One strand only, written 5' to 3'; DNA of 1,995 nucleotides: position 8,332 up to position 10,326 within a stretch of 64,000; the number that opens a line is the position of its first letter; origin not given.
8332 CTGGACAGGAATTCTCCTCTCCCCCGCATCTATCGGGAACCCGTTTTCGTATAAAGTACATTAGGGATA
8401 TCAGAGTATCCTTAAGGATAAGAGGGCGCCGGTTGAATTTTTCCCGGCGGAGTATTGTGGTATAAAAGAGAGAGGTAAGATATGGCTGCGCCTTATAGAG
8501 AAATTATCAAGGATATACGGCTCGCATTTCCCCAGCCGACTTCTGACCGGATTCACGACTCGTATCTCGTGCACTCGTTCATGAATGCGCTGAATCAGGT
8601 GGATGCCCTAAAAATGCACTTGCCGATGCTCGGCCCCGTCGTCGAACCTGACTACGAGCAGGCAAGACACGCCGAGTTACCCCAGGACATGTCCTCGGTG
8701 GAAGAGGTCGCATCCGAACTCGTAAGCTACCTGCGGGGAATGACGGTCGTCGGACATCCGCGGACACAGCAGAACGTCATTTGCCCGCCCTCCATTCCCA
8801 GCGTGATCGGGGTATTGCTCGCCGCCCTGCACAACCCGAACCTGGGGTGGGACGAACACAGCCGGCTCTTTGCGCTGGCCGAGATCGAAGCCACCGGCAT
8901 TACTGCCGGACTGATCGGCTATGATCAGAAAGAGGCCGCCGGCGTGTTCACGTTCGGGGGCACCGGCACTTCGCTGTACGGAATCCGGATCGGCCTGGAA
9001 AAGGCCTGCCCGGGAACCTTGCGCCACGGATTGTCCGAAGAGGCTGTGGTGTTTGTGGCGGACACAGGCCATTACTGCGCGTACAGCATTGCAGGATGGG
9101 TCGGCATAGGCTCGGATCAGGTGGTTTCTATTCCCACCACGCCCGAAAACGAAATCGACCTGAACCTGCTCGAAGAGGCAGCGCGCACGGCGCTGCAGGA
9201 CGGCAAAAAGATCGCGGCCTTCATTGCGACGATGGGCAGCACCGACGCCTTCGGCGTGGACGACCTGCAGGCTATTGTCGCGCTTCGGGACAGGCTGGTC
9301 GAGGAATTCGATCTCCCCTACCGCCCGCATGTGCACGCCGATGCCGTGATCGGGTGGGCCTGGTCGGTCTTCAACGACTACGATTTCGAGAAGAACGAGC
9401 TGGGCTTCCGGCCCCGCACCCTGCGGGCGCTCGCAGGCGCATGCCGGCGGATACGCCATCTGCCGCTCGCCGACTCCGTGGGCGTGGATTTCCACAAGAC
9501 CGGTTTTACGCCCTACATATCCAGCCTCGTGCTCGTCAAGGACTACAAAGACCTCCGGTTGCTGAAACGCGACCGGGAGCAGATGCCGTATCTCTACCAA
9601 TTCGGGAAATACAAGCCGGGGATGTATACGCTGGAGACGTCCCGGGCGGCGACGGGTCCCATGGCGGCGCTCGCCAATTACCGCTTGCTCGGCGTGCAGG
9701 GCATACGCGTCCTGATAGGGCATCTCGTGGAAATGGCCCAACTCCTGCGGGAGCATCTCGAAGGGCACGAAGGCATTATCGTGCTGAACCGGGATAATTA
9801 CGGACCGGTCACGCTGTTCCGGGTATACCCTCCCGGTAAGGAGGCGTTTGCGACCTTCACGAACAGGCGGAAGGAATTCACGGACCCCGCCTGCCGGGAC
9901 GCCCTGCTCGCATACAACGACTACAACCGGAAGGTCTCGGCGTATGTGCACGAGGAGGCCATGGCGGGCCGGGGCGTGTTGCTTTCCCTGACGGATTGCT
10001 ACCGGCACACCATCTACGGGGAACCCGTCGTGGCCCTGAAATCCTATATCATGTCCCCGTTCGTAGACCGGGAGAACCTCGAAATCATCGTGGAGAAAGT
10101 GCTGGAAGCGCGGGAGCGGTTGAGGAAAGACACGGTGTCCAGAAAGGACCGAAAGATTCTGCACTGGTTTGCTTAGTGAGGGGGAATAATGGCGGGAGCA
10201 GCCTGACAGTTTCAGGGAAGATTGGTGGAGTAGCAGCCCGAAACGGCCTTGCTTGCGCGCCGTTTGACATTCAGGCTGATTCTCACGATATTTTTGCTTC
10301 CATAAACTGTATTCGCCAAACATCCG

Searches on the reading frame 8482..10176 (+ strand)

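Call 86: search_protein_families(library=pfam, proteins=[window:8482-10176:+], max_evalue=0.00001)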
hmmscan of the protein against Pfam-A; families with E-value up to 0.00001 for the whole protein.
window:8482-10176:+ (564 aa): 1 family
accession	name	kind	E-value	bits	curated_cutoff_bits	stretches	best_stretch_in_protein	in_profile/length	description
PF00282.25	Pyridoxal_deC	-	7.4e-11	41.8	27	1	57-436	2-363/375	Pyridoxal-dependent decarboxylase conserved domain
